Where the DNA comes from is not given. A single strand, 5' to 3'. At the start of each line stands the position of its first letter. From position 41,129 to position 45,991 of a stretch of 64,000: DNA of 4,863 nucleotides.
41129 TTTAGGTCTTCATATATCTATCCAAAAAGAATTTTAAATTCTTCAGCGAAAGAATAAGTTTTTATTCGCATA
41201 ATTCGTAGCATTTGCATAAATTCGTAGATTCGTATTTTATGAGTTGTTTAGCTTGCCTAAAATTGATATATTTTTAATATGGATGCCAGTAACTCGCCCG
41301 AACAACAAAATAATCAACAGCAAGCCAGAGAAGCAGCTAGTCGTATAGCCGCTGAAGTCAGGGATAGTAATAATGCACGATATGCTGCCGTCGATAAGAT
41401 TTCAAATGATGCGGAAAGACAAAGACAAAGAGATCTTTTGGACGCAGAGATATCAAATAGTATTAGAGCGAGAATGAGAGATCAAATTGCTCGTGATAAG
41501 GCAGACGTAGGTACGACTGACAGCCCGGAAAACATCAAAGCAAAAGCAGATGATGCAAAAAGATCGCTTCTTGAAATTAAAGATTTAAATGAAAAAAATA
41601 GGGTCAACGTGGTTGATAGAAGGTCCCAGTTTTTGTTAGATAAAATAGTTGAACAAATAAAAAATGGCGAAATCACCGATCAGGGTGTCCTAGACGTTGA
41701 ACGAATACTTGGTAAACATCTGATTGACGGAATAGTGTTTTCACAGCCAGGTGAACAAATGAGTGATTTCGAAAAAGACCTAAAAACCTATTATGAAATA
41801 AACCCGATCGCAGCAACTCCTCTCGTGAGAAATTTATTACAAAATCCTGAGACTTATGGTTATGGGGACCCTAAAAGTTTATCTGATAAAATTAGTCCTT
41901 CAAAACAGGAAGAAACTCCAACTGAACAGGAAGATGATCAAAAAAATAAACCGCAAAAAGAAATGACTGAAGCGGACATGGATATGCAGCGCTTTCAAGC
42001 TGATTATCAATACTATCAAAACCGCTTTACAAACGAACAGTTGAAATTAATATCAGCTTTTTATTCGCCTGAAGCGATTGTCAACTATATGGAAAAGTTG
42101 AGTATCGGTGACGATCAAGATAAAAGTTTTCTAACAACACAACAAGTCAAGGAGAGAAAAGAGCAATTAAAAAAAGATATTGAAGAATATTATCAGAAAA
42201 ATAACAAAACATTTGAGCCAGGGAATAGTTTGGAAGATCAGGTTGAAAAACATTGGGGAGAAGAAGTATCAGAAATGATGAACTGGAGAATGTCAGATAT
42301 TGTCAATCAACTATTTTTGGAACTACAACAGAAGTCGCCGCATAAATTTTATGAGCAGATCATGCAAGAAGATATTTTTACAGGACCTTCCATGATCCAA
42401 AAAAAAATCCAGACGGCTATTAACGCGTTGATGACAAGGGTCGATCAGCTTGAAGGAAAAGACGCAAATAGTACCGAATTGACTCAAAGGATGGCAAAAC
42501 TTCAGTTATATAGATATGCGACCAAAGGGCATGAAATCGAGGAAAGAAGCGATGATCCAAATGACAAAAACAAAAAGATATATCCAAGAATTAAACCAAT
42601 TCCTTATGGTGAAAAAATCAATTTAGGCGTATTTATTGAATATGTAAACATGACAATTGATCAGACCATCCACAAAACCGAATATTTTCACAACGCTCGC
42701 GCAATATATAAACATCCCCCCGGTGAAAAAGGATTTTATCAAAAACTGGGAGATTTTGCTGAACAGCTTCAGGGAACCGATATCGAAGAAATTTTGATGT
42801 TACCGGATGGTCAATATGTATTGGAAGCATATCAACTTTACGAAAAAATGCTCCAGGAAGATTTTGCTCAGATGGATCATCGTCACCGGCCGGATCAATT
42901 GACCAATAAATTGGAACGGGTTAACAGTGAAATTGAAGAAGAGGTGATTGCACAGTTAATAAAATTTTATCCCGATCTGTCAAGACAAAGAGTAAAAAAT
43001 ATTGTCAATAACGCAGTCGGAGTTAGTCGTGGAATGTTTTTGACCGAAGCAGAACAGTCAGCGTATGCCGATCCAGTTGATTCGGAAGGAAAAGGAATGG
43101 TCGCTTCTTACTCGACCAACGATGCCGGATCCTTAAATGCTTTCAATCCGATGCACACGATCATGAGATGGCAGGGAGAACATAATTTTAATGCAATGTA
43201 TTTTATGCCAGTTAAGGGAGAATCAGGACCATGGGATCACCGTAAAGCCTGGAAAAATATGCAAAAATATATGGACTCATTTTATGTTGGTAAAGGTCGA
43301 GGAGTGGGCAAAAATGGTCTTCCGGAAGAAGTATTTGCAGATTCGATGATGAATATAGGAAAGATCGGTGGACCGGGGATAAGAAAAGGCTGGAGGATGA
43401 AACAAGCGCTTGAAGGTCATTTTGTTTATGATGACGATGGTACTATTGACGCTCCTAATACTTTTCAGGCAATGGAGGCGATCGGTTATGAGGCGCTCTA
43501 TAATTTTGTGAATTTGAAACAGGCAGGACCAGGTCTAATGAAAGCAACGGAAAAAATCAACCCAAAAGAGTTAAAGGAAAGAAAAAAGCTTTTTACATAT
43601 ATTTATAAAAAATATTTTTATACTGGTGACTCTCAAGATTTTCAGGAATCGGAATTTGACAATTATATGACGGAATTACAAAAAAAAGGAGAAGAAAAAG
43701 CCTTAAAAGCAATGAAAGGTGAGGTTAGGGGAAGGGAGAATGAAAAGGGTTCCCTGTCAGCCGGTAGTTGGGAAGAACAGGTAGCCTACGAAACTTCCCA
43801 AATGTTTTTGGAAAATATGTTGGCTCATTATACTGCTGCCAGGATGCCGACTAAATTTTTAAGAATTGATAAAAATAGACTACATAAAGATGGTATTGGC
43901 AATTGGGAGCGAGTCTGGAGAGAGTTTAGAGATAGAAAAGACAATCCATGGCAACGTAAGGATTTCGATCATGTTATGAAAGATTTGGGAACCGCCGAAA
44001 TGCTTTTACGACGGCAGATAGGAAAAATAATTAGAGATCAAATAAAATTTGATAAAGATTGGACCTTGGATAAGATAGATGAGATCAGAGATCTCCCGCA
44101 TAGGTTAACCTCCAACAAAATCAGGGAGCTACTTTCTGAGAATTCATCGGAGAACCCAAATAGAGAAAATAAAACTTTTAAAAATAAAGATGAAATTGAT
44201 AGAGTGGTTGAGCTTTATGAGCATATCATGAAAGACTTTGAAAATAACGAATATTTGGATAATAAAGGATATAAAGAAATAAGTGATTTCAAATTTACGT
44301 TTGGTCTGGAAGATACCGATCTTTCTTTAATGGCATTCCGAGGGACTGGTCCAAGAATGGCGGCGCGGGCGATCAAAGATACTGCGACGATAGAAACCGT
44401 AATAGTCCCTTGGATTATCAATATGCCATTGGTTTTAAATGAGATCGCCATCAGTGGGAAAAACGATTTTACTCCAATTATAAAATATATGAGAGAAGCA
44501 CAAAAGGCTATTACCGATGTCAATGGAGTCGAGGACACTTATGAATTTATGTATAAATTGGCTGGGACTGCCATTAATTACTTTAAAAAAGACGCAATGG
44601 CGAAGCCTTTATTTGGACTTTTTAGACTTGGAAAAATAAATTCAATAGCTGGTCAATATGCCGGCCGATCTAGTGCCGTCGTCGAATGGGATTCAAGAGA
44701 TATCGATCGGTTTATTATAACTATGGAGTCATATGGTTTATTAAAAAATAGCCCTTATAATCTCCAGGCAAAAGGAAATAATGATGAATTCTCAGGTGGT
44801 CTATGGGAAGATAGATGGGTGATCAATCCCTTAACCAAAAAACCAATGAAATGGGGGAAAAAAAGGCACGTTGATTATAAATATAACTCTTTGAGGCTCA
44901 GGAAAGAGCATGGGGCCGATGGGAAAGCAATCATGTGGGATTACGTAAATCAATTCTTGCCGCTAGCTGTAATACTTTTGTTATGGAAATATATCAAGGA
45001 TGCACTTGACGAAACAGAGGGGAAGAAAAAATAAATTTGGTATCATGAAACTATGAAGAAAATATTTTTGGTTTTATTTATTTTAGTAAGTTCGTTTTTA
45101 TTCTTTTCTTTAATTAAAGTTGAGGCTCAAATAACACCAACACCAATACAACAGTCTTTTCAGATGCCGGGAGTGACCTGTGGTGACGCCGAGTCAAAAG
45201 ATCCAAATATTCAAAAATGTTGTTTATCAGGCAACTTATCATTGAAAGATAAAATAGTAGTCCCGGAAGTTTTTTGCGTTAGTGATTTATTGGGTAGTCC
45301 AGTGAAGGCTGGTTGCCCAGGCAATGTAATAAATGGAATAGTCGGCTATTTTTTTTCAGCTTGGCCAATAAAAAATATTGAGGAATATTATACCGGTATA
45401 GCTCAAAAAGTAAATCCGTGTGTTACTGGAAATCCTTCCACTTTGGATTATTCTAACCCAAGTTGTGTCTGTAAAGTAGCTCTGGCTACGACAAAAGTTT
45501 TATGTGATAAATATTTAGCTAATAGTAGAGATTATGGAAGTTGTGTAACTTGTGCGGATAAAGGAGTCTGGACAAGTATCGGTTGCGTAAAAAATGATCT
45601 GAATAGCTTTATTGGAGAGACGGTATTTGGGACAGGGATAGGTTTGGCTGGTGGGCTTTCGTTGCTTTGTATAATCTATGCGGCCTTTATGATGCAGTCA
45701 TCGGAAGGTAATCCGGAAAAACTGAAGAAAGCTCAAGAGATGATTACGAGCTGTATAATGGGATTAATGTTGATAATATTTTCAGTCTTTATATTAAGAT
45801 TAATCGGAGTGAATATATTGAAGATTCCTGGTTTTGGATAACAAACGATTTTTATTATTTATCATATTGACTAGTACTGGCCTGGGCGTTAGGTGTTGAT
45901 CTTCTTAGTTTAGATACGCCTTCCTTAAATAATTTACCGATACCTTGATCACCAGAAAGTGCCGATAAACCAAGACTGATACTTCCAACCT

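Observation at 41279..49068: Cell-surface cluster: giant orphan, Cys-rich pilin fusion, polytopic membrane protein and C39-like peptidase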

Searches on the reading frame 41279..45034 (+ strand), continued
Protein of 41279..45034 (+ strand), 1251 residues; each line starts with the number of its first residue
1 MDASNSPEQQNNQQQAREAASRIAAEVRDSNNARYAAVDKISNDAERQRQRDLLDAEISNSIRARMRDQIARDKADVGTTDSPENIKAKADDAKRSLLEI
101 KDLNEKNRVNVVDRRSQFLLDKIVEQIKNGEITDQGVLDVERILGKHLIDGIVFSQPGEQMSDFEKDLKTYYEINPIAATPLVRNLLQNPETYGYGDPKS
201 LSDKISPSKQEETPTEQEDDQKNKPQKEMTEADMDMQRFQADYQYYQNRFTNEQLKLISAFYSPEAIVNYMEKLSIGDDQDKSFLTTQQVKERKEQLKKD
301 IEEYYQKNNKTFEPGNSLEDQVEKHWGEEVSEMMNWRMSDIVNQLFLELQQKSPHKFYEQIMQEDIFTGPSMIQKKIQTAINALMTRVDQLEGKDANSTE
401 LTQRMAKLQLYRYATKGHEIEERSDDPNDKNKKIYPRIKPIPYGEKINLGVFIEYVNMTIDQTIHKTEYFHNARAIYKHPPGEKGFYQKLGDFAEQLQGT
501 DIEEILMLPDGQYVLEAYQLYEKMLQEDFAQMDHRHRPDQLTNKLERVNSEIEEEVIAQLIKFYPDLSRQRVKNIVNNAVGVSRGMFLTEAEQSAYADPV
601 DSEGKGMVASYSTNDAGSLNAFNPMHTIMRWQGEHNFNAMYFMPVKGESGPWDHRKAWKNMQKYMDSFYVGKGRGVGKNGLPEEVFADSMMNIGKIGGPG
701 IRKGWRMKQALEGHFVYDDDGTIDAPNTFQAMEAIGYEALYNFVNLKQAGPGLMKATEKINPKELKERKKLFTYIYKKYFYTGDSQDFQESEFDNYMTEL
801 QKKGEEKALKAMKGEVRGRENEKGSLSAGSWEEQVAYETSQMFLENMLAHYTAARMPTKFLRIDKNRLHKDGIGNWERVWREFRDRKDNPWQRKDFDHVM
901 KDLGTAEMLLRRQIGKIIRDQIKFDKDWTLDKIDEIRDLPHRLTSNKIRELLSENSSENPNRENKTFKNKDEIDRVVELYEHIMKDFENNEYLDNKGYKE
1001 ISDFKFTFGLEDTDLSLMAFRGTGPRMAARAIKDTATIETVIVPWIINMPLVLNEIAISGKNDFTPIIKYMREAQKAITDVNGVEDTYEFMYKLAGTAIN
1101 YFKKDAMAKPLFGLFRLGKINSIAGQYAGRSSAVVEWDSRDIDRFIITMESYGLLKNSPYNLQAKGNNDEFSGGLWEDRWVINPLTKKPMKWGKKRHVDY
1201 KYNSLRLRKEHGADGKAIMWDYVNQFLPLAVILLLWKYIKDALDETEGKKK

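Call 60: fold_search(model_id=the predicted structure, library=pdb)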
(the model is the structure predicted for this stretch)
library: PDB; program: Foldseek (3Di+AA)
matches with E <= 10: 113; with E <= 0.001: 0
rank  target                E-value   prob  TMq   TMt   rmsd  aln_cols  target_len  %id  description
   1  6vae_A                1.5e-02  0.16  0.09  0.09  34.5      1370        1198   10  Mono-ubiquitinated Fanconi Anemia ID complex bound to ICL DNA (released 2020-03-18)
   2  7z8v_D                3.0e-02  0.12  0.07  0.07  34.0      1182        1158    9  CAND1-SCF-SKP2 (SKP1deldel) CAND1 engaged SCF rocked (released 2023-04-19)
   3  7z8t_D                6.6e-02  0.10  0.08  0.09  37.2      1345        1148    9  CAND1-SCF-SKP2 CAND1 engaged SCF rocked (released 2023-04-19)
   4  3icq_U                1.2e-01  0.12  0.09  0.11  31.1      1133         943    9  Karyopherin nuclear state (released 2009-08-25)
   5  8a9j_A                1.4e-01  0.07  0.08  0.09  34.0      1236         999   10  Cryo-EM structure of USP1-UAF1 bound to FANCI and mono-ubiquitinated FANCD2 without ML323 (consensus reconstruction) (released 2022-10-12)
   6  9hn0_B                1.5e-01  0.08  0.09  0.07  31.9      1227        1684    9  Cryo-EM structure of human separase bound to SCC1 (310-550 aa) (released 2025-09-03)
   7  9g8j_C                1.5e-01  0.08  0.08  0.11  31.4       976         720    9  Structure of K+-dependent Na+-PPase from Thermotoga maritima in complex with zoledronate (released 2025-06-04)
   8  7z8r_D                2.4e-01  0.06  0.08  0.08  40.3      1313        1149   10  CAND1-CUL1-RBX1 (released 2023-04-19)
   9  8a2q_A                2.8e-01  0.04  0.08  0.08  35.9      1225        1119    9  Structure of the DNA-bound FANCD2-FANCI complex containing phosphomimetic FANCI (released 2022-09-07)
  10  8tk8_A                3.2e-01  0.04  0.07  0.05  35.5      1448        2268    9  Human Type 3 IP3 Receptor - Resting State (+IP3/ATP) (released 2023-11-08)
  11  6x2m_C                4.2e-01  0.07  0.09  0.10  30.1      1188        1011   10  Crystal Structure of unliganded CRM1-Ran-RanBP1 (released 2020-07-01)
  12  8b24_A                4.4e-01  0.04  0.06  0.08  32.9      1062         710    8  Time-resolved structure of K+-dependent Na+-PPase from Thermotoga maritima 3600-seconds post reaction initiation with  (released 2024-01-17)
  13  7pks_h                4.8e-01  0.03  0.06  0.08  40.1      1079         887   11  Structural basis of Integrator-mediated transcription regulation (released 2021-12-08)
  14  9bm1                  5.4e-01  0.05  0.09  0.05  37.5      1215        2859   10  State-3 of motor domain from full-length human dynein-1 in 5mM ATP (released 2025-04-23)
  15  6nr7                  5.6e-01  0.04  0.08  0.08  35.0      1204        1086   10  Rerefinement of chicken vinculin (released 2020-01-29)
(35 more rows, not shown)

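Call 70: search_protein_families(library=pfam, alignment_id=A4, max_evalue=1)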
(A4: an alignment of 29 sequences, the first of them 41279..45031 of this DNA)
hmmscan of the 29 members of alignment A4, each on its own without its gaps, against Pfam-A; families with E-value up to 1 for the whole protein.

A. member 1, window:41279-45031:+ (1251 aa): 1 family
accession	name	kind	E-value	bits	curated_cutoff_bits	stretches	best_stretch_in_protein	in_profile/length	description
PF11812.13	DUF3333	-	0.22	12.2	26.5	0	34-81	81-127/151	Domain of unknown function (DUF3333)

B. families by the number of members that match (of 29 scanned): 31 families (the first 25 are shown)
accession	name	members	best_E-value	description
PF24228.1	CrAss_Ring_1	1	0.003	Phage tail ring protein 1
PF18235.6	OST_P2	1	0.0052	Oligosaccharyltransferase Peripheral 2 domain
PF00715.22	IL2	1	0.016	Interleukin 2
PF00334.24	NDK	1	0.018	Nucleoside diphosphate kinase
PF00101.25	RuBisCO_small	1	0.03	Ribulose bisphosphate carboxylase, small chain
PF16480.10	DUF5057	1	0.033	Domain of unknown function (DUF5057)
PF12813.12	XPG_I_2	1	0.048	XPG domain containing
PF01371.25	Trp_repressor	1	0.052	Trp repressor protein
PF00975.26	Thioesterase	1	0.068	Thioesterase domain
PF18472.7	HP1451_C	1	0.084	HP1451 C-terminal domain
PF25696.1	Phage_Gp168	1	0.092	Bacteriophage beta-clamp binding protein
PF13858.11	DUF4199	1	0.096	Protein of unknown function (DUF4199)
PF22332.1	TAZ1_RBM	1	0.1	RAP1 binding motif of TAZ1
PF12918.12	TcdB_N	1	0.11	TcdB toxin N-terminal helical domain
PF17767.7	NAPRTase_N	1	0.11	Nicotinate phosphoribosyltransferase (NAPRTase) N-terminal domain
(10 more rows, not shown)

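Call 96: fold_search(model_id=the predicted structure, library=viral)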
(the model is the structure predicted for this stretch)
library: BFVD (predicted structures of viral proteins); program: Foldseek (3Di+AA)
matches with E <= 10: 156; with E <= 0.001: 0
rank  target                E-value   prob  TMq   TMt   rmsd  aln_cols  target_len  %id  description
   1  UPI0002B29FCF         4.9e-03  0.14  0.08  0.08  43.7      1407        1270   10  (no name look-up for this kind of identifier)
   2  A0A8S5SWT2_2          9.0e-02  0.06  0.06  0.06  52.2      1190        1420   11  Minor tail protein [Siphoviridae sp. ctZHD14]
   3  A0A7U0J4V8            1.0e-01  0.08  0.06  0.06  33.2      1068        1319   10  (no name in the UniProt tables at hand)
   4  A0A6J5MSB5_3          1.0e-01  0.06  0.07  0.07  34.1      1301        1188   10  Uncharacterized protein [uncultured Caudovirales phage]
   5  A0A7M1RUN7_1          1.2e-01  0.04  0.06  0.06  38.9      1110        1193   10  DNA helicase [uncultured phage cr50_1]
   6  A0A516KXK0            1.3e-01  0.04  0.06  0.06  36.4      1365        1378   10  (no name in the UniProt tables at hand)
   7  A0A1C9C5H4            1.5e-01  0.08  0.08  0.09  35.1      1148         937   11  Uncharacterized protein [Heterosigma akashiwo virus 01]
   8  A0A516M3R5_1          1.5e-01  0.05  0.08  0.07  37.2      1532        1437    8  (no name in the UniProt tables at hand)
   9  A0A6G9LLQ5            1.5e-01  0.14  0.09  0.09  26.6      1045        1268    8  Phage tail tape measure protein domain-containing protein [Enterococcus phage vipetofem]
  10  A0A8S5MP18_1          2.2e-01  0.07  0.08  0.09  34.7      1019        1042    9  PolyVal ADP-ribosyltransferase [Siphoviridae sp. ctLR131]
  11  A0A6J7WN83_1          2.5e-01  0.04  0.05  0.07  47.9       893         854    9  Phage tail tape measure protein [uncultured Caudovirales phage]
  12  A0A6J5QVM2            2.6e-01  0.04  0.05  0.07  59.1       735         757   12  Uncharacterized protein [uncultured Caudovirales phage]
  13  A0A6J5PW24            3.0e-01  0.04  0.07  0.07  40.6      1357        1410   10  Uncharacterized protein [uncultured Caudovirales phage]
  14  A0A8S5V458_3          3.3e-01  0.04  0.07  0.08  33.7      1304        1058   11  PolyVal ADP-Ribosyltransferase [Myoviridae sp. ct8iP21]
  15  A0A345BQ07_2          3.4e-01  0.04  0.07  0.06  56.9      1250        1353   10  (no name in the UniProt tables at hand)
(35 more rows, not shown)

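Call 97: search_solved_structures(query=A2, max_evalue=10)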
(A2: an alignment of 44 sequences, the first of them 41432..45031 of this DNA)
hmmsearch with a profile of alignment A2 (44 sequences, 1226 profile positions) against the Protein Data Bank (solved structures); distinct sequences matched with E-value up to 10: 1.
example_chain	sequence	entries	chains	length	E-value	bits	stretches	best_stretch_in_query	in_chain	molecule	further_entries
7vju_B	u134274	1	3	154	0.86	10.4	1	541-582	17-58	Aromatic-ring-hydroxylating dioxygenase beta subunit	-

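Call 98: search_protein_families(library=phrogs, proteins=[window:41279-45034:+], max_evalue=0.1)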
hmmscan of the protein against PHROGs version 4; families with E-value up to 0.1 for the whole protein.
window:41279-45034:+ (1251 aa): 1 family
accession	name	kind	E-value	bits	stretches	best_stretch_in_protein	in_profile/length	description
phrog_9216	-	unknown function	0.096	14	0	288-324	12-46/62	-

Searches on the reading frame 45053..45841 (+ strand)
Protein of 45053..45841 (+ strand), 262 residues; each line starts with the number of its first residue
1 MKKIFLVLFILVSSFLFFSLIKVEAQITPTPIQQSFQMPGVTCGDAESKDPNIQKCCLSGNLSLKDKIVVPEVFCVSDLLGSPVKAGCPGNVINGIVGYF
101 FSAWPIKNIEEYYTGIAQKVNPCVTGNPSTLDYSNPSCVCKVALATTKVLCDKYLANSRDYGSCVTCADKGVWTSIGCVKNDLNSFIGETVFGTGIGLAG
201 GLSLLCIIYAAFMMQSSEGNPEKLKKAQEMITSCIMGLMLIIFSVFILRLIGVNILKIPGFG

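Call 5: search_protein_families(library=pfam, proteins=[window:45053-45841:+], max_evalue=0.1)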
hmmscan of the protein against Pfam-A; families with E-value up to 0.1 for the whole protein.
window:45053-45841:+ (262 aa): 1 family
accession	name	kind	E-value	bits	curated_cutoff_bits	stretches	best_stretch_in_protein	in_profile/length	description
PF18895.5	T4SS_pilin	-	0.0027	18.2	26.6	1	197-250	18-70/71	Type IV secretion system pilin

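Call 8: search_protein_families(library=ncbifam, proteins=[window:45053-45841:+], max_evalue=1)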
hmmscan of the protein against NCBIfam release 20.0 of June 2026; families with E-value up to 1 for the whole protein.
window:45053-45841:+ (262 aa): 1 family
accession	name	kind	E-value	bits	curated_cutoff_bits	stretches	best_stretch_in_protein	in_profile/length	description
NF045849.1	ICE_MMCAP2_0565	equivalog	4.2e-05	23.1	40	1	187-249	12-74/80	Mbov_0395 family pilin-like conjugal transfer protein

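Call 98: search_protein_families(library=phrogs, proteins=[window:45053-45841:+], max_evalue=0.1)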
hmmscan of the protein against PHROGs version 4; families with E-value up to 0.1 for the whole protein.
window:45053-45841:+ (262 aa): 1 family
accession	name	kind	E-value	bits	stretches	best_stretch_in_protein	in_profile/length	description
phrog_13091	-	unknown function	0.0027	18.8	1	185-214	14-43/50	-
